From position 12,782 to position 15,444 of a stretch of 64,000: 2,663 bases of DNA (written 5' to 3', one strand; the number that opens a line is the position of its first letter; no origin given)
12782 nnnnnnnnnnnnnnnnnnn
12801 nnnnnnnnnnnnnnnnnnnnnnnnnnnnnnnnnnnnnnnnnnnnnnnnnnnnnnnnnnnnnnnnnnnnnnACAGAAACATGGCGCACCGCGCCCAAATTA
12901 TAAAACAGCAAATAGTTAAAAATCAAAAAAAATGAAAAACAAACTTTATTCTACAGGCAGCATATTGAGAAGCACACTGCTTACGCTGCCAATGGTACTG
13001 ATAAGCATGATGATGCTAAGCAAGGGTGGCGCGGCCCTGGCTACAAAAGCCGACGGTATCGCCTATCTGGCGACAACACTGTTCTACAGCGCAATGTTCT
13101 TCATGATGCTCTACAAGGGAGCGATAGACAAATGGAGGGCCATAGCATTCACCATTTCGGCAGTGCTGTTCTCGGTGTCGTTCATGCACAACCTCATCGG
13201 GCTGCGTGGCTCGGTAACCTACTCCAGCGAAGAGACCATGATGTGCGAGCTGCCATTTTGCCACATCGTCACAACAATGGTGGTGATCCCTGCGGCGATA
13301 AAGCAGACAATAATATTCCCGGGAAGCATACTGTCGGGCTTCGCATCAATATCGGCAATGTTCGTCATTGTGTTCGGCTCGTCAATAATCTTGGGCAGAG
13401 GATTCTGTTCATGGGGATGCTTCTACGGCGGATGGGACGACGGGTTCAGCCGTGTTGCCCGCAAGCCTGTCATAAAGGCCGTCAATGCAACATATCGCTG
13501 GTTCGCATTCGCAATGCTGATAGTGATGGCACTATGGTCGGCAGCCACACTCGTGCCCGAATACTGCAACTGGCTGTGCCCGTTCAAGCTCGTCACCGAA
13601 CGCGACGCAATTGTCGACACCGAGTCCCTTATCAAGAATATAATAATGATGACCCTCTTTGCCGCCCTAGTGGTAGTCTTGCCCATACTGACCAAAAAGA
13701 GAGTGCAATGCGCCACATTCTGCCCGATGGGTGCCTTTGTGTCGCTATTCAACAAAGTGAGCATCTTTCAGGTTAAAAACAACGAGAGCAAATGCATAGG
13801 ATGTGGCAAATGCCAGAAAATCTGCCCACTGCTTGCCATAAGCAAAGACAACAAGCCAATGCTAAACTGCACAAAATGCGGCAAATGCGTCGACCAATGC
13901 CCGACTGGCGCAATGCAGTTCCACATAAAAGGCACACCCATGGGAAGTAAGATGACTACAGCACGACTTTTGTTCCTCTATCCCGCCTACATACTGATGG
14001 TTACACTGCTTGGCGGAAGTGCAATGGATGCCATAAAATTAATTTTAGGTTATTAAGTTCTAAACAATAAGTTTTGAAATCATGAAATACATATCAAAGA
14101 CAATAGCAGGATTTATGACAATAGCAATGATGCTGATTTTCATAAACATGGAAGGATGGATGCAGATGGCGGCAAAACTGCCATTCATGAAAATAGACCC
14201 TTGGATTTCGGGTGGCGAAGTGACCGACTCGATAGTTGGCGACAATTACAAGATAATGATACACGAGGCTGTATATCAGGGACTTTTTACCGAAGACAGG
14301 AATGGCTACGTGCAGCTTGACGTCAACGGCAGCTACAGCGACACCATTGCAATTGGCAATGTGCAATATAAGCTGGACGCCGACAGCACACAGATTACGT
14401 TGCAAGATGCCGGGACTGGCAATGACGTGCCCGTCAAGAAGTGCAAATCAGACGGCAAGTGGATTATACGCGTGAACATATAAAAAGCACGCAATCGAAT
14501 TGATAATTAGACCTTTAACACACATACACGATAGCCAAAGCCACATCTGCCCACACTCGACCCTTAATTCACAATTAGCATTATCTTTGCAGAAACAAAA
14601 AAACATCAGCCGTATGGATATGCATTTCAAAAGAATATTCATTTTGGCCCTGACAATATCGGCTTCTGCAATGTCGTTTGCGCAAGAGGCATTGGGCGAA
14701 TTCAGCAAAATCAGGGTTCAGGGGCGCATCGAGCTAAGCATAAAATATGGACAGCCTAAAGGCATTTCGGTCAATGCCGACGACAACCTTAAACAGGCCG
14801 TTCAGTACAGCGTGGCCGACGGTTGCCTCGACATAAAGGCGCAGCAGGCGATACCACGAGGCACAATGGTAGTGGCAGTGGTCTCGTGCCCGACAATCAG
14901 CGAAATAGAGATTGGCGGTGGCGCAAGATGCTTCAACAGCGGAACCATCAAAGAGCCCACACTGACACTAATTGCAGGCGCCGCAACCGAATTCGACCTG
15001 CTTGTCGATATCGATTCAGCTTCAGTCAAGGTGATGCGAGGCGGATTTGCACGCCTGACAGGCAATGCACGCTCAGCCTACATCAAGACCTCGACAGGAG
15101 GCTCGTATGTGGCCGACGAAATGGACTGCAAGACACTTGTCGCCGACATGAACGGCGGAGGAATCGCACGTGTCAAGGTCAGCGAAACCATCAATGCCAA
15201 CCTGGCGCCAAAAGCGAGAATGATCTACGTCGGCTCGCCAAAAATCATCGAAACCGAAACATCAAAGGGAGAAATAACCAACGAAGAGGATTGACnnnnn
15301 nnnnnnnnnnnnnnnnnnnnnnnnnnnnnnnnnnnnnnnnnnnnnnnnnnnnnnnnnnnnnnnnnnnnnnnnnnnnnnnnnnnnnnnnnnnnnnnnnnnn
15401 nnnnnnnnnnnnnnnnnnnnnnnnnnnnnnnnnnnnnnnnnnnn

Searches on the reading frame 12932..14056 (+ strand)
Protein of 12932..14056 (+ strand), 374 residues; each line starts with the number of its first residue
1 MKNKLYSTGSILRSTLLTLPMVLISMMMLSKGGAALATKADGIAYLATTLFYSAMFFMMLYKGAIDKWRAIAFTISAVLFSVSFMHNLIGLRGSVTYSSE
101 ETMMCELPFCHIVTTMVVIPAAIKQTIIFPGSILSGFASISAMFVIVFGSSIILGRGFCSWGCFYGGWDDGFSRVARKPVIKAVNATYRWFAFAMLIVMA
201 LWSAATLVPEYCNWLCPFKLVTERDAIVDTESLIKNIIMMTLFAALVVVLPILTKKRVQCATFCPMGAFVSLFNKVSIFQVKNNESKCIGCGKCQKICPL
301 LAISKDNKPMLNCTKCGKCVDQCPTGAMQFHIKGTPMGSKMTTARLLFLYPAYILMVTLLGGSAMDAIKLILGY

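Call 5: search_protein_families(library=pfam, proteins=[window:12932-14056:+], max_evalue=0.01)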
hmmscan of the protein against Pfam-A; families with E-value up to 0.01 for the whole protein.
window:12932-14056:+ (374 aa): 15 families
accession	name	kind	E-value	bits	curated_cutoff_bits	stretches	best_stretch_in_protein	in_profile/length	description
PF00037.32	Fer4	-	3.8e-12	45.9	21.1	2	284-303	4-23/24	4Fe-4S binding domain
PF12838.12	Fer4_7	-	2.5e-10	41.1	27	2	259-299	7-49/52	4Fe-4S dicluster domain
PF13237.11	Fer4_10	-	4.5e-10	39.7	25.5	2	281-324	2-53/53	4Fe-4S dicluster domain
PF12837.12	Fer4_6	-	2.9e-09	36.8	25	2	281-299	2-20/24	4Fe-4S binding domain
PF13187.11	Fer4_9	-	1.4e-08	35.1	27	2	287-328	1-52/52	4Fe-4S dicluster domain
PF12800.12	Fer4_4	-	2.8e-08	33.8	24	2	286-299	2-15/17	4Fe-4S binding domain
PF25160.1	LdpA_Fe-S-bd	-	3e-08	33.7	27.6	2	260-305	9-45/49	LdpA Fe-S cluster-binding domain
PF13484.11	Fer4_16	-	6e-08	33.8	30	1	312-330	1-19/66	4Fe-4S double cluster binding domain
PF12801.12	Fer4_5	-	9.6e-08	32.3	22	2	140-178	5-44/48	4Fe-4S binding domain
PF14697.11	Fer4_21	-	2.8e-06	27.8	35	2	284-328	4-57/59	4Fe-4S dicluster domain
PF12797.12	Fer4_2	-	2.8e-05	24.2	24.5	1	283-299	5-21/22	4Fe-4S binding domain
PF13183.11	Fer4_8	-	9.4e-05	23.3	27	0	286-305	3-22/68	4Fe-4S dicluster domain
PF12798.12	Fer4_3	-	0.00043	21.3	27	1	313-327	1-15/15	4Fe-4S binding domain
PF17179.9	Fer4_22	-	0.00081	20.6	27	1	272-299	65-92/95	4Fe-4S dicluster domain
PF13746.11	Fer4_18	-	0.0069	17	27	1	281-325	54-97/114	4Fe-4S dicluster domain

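Call 27: search_protein_families(library=ncbifam, proteins=[window:12932-14056:+], max_evalue=0.01)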
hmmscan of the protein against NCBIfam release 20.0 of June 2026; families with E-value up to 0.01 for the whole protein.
window:12932-14056:+ (374 aa): 65 families (the best 25 are shown)
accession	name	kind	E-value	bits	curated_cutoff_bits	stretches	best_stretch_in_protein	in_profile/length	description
TIGR02163.1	napH_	subfamily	1.1e-18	67.8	213.05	1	71-331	7-254/255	NapH/MauN family ferredoxin-type protein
NF007013.0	PRK09477.1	equivalog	1.1e-18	67.4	234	1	127-333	74-279/286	quinol dehydrogenase ferredoxin subunit NapH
NF007382.0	PRK09898.1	equivalog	9.1e-11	41.7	213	1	256-329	127-199/208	ferredoxin-like protein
NF038196.1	ferrodoxin_EFR1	subfamily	5.4e-10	39.7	75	1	272-331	173-232/242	EFR1 family ferrodoxin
NF058577.1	FdxA_fam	equivalog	1.8e-08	34.5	65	1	286-327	7-52/52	4Fe-4S ferredoxin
NF043069.1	T4HPD_activ_SAM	equivalog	4.5e-08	32.8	425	1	280-331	45-100/299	trans-4-hydroxy-L-proline dehydratase activase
NF040864.1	HgcB_ferredoxin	equivalog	2.6e-07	30.4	99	2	281-331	9-64/93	mercury methylation ferredoxin HgcB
NF006221.0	PRK08348.1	subfamily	7.7e-07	28.9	124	2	281-330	39-94/136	NADH-plastoquinone oxidoreductase subunit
TIGR04105.1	FeFe_hydrog_B1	subfamily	7.9e-07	28.1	450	1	259-309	120-165/462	monomeric [FeFe] hydrogenase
NF005504.0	PRK07118.1-3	equivalog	8.7e-07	28.6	437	1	281-329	214-266/293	Fe-S cluster domain-containing protein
NF043039.1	HgcAB_like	equivalog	1.5e-06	28.1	285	1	193-328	217-349/350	HgcAB-like fusion protein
NF046105.1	TransRegNosR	equivalog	3.7e-06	25.5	1000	1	143-321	484-660/680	transcriptional regulator NosR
NF040770.1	hetero_SS_HdrA2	exception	4.4e-06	25.1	1100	1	282-331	573-626/777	CoB-CoM heterodisulfide reductase HdrA2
NF005745.0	PRK07569.1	equivalog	4.7e-06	26.1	333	1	312-341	191-218/238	bidirectional hydrogenase complex protein HoxU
TIGR01944.1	rnfB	subfamily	4.8e-06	26.2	68.7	1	284-333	111-165/190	RnfABCDGE type electron transport complex subunit B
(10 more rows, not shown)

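Call 64: find_homologous_proteins(query=window:12932-14053:+)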
Query window:12932-14053:+ (374 aa): 2072 proteins with E <= 0.001 among 5475 candidates; the best 120 are listed.
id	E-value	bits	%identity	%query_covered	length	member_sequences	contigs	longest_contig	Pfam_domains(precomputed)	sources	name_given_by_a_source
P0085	1.0e-245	833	100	100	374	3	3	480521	PF14697.12,PF12801.13,PF12797.13,PF12837.13,PF00037.33,PF13484.12,PF12838.13,PF25160.2,PF13237.12,PF12800.13,PF13187.12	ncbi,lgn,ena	-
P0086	3.1e-218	742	86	99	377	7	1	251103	PF14697.12,PF12801.13,PF12797.13,PF12837.13,PF00037.33,PF13484.12,PF12838.13,PF25160.2,PF13237.12,PF12800.13,PF13187.12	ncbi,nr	ncbi:MAG: 4Fe-4S binding protein [Bacteroidales bacterium]|nr:4Fe-4S binding protein [Bacteroidales 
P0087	5.7e-212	722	83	99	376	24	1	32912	PF14697.12,PF12801.13,PF12797.13,PF12837.13,PF00037.33,PF13484.12,PF12838.13,PF25160.2,PF13237.12,PF12800.13,PF13187.12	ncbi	-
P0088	2.2e-197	674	77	100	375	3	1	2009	PF12801.13,PF12837.13,PF00037.33,PF13484.12,PF12838.13,PF13237.12,PF12800.13,PF13187.12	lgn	-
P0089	8.7e-196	668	76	100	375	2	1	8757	PF12801.13,PF12837.13,PF00037.33,PF13484.12,PF12838.13,PF25160.2,PF13237.12,PF12800.13,PF13187.12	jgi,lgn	-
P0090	9.0e-196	668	78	99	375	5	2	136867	PF12801.13,PF12837.13,PF00037.33,PF13484.12,PF12838.13,PF25160.2,PF13237.12,PF12800.13,PF13187.12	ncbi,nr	ncbi:MAG: 4Fe-4S binding protein [Bacteroidales bacterium]|nr:4Fe-4S binding protein [Bacteroidales 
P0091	1.3e-195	668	78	99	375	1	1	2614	PF12801.13,PF12837.13,PF00037.33,PF13484.12,PF12838.13,PF25160.2,PF13237.12,PF12800.13,PF13187.12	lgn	-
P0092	2.7e-181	621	72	100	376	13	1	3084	PF12801.13,PF12837.13,PF00037.33,PF13484.12,PF12838.13,PF13237.12,PF12800.13,PF13187.12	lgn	-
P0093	4.3e-155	535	63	99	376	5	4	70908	PF12801.13,PF12837.13,PF00037.33,PF13484.12,PF12838.13,PF25160.2,PF13237.12,PF12800.13,PF13187.12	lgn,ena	-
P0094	1.2e-154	533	63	99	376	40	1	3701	PF12801.13,PF12797.13,PF12837.13,PF00037.33,PF12798.13,PF13484.12,PF12838.13,PF25160.2,PF13237.12,PF12800.13,PF13187.12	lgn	-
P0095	2.5e-153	529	61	100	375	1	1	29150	PF12801.13,PF12837.13,PF00037.33,PF13484.12,PF12838.13,PF25160.2,PF13237.12,PF12800.13,PF13187.12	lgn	-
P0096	4.9e-152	525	61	100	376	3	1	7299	PF12801.13,PF00037.33,PF13484.12,PF12838.13,PF13237.12,PF13187.12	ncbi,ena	-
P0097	1.3e-148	513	59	100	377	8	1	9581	PF12801.13,PF12837.13,PF00037.33,PF13484.12,PF12838.13,PF13534.12,PF25160.2,PF13237.12,PF13187.12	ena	-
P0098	3.8e-148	512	58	100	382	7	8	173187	PF12801.13,PF12837.13,PF00037.33,PF13484.12,PF12838.13,PF13534.12,PF25160.2,PF13237.12,PF12800.13,PF13187.12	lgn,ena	-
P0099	7.2e-147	508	59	100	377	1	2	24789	PF12801.13,PF12837.13,PF00037.33,PF12798.13,PF13484.12,PF12838.13,PF25160.2,PF13237.12,PF12800.13,PF13187.12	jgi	-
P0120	1.9e-137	477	55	99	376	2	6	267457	PF14697.12,PF12801.13,PF12837.13,PF00037.33,PF13484.12,PF12838.13,PF25160.2,PF13237.12,PF12800.13,PF13187.12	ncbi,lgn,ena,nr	ncbi:MAG: 4Fe-4S binding protein [Bacteroidales bacterium]|nr:4Fe-4S binding protein [Bacteroidales 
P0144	9.3e-127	441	52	99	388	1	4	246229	PF14697.12,PF12801.13,PF12837.13,PF00037.33,PF13484.12,PF12838.13,PF13237.12,PF13187.12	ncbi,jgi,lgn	jgi:ferredoxin-type protein NapH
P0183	8.7e-125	435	51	98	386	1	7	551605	PF12801.13,PF12837.13,PF00037.33,PF13484.12,PF12838.13,PF13237.12,PF13187.12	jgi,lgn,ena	-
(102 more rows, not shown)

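Call 65: find_encoding_contigs(protein=P0183, flank=4000, max_places=2)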
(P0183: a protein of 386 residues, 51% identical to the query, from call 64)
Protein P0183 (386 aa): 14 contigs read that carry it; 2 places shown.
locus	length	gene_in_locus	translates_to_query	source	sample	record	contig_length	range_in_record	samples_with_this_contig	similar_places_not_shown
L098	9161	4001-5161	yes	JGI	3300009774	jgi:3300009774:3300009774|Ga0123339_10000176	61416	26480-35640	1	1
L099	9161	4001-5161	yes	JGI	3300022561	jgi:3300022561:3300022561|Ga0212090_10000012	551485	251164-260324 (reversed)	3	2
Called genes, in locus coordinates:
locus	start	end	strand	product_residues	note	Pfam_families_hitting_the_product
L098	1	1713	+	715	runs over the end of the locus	PF13802:Gal_mutarotas_2, PF01055:Glyco_hydro_31_2nd, PF21365:Glyco_hydro_31_3rd (weak), PF17137:DUF5110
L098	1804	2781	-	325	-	PF03601:Cons_hypoth698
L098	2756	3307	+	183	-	-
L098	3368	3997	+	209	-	PF13386:DsbD_2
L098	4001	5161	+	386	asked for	PF12801:Fer4_5 (faint), PF00037:Fer4 (faint), PF13187:Fer4_9 (faint), PF13484:Fer4_16 (faint), PF12837:Fer4_6 (faint), PF12838:Fer4_7 (weak), PF13237:Fer4_10 (weak)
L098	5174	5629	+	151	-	-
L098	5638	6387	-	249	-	-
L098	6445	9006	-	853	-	PF13715:CarbopepD_reg_2, PF18939:DUF5686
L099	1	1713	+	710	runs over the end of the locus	PF13802:Gal_mutarotas_2, PF01055:Glyco_hydro_31_2nd, PF21365:Glyco_hydro_31_3rd (weak), PF17137:DUF5110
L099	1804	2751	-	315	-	PF03601:Cons_hypoth698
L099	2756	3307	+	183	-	-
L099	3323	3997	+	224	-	PF13386:DsbD_2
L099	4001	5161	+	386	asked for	PF12801:Fer4_5 (faint), PF00037:Fer4 (faint), PF13187:Fer4_9 (faint), PF13484:Fer4_16 (faint), PF12837:Fer4_6 (faint), PF12838:Fer4_7 (weak), PF13237:Fer4_10 (weak)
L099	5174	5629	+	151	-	-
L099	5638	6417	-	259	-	-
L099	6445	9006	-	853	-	PF13715:CarbopepD_reg_2, PF18939:DUF5686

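Call 66: find_encoding_contigs(protein=P0144, flank=4000, max_places=2)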
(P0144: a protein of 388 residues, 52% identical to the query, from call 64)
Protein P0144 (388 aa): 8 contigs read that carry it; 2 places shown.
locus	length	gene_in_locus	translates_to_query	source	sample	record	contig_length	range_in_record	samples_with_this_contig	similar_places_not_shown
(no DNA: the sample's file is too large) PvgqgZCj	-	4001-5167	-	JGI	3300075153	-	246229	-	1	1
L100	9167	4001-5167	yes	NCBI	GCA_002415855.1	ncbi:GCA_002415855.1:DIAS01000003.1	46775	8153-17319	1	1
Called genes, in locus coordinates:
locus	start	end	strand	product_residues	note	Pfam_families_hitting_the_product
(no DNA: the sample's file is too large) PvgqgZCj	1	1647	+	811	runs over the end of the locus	PF06165:GH94_b-supersand, PF17167:Glyco_hydro_94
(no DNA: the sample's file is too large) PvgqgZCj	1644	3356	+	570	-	PF02927:CelD_N, PF00759:Glyco_hydro_9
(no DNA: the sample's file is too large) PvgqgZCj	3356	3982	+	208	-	PF13386:DsbD_2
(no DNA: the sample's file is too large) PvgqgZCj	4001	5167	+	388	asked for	PF12801:Fer4_5 (weak), PF00037:Fer4 (faint), PF13187:Fer4_9 (faint), PF13484:Fer4_16 (faint), PF12837:Fer4_6 (faint), PF12838:Fer4_7 (weak), PF14697:Fer4_21 (faint), PF13237:Fer4_10 (weak)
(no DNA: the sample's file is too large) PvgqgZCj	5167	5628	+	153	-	-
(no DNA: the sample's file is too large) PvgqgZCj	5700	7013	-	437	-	PF07690:MFS_1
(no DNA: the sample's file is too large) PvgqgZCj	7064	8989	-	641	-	PF00884:Sulfatase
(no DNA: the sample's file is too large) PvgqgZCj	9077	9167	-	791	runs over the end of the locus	PF12704:MacB_PCD, PF02687:FtsX, PF12704:MacB_PCD (weak), PF02687:FtsX (weak)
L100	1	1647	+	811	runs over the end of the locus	PF06165:GH94_b-supersand, PF17167:Glyco_hydro_94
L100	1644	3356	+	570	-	PF02927:CelD_N, PF00759:Glyco_hydro_9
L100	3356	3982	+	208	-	PF13386:DsbD_2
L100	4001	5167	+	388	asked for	PF12801:Fer4_5 (weak), PF00037:Fer4 (faint), PF13187:Fer4_9 (faint), PF13484:Fer4_16 (faint), PF12837:Fer4_6 (faint), PF12838:Fer4_7 (weak), PF14697:Fer4_21 (faint), PF13237:Fer4_10 (weak)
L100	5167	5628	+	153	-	-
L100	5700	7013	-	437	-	PF07690:MFS_1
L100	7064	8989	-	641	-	PF00884:Sulfatase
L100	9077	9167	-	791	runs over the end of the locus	PF12704:MacB_PCD, PF02687:FtsX, PF12704:MacB_PCD (weak), PF02687:FtsX (weak)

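Call 67: find_encoding_contigs(protein=P0120, flank=4000, max_places=2)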
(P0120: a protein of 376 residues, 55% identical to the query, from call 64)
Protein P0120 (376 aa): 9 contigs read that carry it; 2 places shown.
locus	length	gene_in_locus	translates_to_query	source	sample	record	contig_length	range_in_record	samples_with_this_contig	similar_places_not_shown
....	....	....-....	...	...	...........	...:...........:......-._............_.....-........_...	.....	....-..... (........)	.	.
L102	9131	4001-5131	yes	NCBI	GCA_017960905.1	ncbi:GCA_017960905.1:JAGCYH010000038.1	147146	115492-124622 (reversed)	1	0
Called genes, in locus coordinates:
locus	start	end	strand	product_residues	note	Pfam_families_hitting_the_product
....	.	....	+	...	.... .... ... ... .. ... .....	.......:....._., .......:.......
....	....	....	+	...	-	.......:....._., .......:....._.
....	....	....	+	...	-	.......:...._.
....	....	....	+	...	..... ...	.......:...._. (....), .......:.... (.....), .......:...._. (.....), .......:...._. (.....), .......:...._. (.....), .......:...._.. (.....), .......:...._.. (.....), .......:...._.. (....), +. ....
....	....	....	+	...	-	-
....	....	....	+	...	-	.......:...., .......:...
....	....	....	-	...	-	-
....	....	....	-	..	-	-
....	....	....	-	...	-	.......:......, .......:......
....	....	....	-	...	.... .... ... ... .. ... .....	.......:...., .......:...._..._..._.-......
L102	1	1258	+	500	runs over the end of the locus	PF03235:GmrSD_N, PF25202:DUF7834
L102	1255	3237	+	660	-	PF03235:GmrSD_N, PF07510:GmrSD_C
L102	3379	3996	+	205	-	PF13386:DsbD_2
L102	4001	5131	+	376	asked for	PF12801:Fer4_5 (weak), PF00037:Fer4 (faint), PF12837:Fer4_6 (faint), PF12838:Fer4_7 (faint), PF13187:Fer4_9 (faint), PF13484:Fer4_16 (faint), PF14697:Fer4_21 (faint), PF13237:Fer4_10 (weak), +2 more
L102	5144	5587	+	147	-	-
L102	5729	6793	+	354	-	PF02275:CBAH, PF03417:AAT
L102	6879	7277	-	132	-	-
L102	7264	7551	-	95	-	-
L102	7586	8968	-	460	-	PF04015:DUF362, PF08973:TM1506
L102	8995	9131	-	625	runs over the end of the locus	PF07715:Plug, PF00593:TonB_dep_Rec_b-barrel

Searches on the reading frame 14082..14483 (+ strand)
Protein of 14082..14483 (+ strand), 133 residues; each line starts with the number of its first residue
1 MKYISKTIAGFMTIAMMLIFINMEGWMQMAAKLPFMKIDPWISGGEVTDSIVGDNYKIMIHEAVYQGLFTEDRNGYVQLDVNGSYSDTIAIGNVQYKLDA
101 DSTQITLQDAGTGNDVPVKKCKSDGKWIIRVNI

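Call 5: search_protein_families(library=pfam, proteins=[window:14082-14483:+], max_evalue=0.01)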
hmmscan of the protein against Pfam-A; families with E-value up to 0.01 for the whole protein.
window:14082-14483:+ (133 aa): 0 families

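Call 27: search_protein_families(library=ncbifam, proteins=[window:14082-14483:+], max_evalue=0.01)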
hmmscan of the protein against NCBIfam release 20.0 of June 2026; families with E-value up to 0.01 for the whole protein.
window:14082-14483:+ (133 aa): 0 families

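Call 55: search_solved_structures(query=window:14082-14480:+, max_evalue=1)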
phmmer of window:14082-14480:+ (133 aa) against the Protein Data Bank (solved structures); distinct sequences matched with E-value up to 1: 1.
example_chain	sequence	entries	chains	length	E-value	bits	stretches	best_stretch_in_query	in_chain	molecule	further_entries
6wbs_A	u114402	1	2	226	0.57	13.7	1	13-69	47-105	Cystic fibrosis transmembrane conductance regulator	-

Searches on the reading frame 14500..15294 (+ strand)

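Call 5: search_protein_families(library=pfam, proteins=[window:14500-15294:+], max_evalue=0.01)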
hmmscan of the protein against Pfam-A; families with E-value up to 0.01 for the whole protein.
window:14500-15294:+ (264 aa): 1 family
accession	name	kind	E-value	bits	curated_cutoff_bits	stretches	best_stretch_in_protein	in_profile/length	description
PF10988.14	DUF2807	-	8.7e-31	107.5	24.2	1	67-247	1-181/181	Putative auto-transporter adhesin, head GIN domain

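Call 27: search_protein_families(library=ncbifam, proteins=[window:14500-15294:+], max_evalue=0.01)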
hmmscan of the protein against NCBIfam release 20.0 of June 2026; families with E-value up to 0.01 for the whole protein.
window:14500-15294:+ (264 aa): 0 families
